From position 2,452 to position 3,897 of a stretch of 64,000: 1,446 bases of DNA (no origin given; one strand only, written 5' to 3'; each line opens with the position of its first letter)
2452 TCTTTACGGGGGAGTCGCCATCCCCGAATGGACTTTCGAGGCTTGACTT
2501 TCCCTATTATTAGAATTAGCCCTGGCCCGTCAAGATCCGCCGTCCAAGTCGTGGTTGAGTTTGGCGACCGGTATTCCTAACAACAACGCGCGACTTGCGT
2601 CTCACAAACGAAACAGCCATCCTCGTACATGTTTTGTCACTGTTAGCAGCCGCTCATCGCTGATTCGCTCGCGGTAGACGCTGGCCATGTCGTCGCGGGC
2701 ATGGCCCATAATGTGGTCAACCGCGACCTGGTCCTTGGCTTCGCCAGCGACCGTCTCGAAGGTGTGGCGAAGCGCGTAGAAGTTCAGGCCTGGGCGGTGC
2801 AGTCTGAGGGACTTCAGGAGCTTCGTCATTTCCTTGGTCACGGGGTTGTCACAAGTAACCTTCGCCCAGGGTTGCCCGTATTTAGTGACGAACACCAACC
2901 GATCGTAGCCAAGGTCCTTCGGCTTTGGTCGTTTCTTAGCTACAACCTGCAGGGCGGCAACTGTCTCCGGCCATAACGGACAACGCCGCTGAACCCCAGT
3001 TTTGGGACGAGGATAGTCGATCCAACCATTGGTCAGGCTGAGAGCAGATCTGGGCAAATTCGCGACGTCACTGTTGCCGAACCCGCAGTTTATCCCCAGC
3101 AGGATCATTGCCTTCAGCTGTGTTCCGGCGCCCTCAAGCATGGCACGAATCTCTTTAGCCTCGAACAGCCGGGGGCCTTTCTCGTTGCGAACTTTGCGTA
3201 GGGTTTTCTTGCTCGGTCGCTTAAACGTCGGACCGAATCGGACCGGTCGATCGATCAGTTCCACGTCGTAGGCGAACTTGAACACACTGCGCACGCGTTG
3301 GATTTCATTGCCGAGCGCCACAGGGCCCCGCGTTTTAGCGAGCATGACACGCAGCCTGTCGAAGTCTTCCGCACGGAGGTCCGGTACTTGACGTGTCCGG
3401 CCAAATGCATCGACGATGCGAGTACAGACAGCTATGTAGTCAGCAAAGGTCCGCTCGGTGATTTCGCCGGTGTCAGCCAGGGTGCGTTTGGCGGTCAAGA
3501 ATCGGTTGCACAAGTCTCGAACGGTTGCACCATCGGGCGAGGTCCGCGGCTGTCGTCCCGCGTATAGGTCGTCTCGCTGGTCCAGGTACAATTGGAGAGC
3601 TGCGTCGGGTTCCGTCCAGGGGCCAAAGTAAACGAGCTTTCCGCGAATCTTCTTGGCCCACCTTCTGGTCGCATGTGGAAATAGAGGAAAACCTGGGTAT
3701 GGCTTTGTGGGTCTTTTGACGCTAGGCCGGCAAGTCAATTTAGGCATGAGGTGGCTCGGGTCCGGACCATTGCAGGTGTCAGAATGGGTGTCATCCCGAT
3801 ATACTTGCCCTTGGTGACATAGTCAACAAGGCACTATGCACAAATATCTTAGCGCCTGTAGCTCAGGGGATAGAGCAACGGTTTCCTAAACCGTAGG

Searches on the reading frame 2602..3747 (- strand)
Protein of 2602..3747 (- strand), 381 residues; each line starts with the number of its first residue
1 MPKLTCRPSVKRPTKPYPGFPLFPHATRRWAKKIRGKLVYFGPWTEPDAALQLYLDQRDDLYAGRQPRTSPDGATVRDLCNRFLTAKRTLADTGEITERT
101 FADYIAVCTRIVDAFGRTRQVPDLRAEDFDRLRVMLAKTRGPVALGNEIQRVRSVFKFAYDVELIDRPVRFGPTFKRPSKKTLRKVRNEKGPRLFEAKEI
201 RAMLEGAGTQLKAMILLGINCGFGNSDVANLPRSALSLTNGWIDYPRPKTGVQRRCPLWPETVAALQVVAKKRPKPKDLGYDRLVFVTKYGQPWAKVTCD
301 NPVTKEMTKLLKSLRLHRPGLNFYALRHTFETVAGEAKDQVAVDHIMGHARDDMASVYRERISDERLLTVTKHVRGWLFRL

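Call 37: search_protein_families(library=pfam, proteins=[window:2602-3747:-], max_evalue=0.00001)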
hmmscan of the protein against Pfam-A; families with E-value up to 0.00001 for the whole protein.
window:2602-3747:- (381 aa): 1 family
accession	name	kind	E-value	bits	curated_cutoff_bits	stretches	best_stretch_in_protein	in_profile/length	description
PF00589.27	Phage_integrase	-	8e-11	42.4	27.1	1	197-360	5-167/172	Phage integrase family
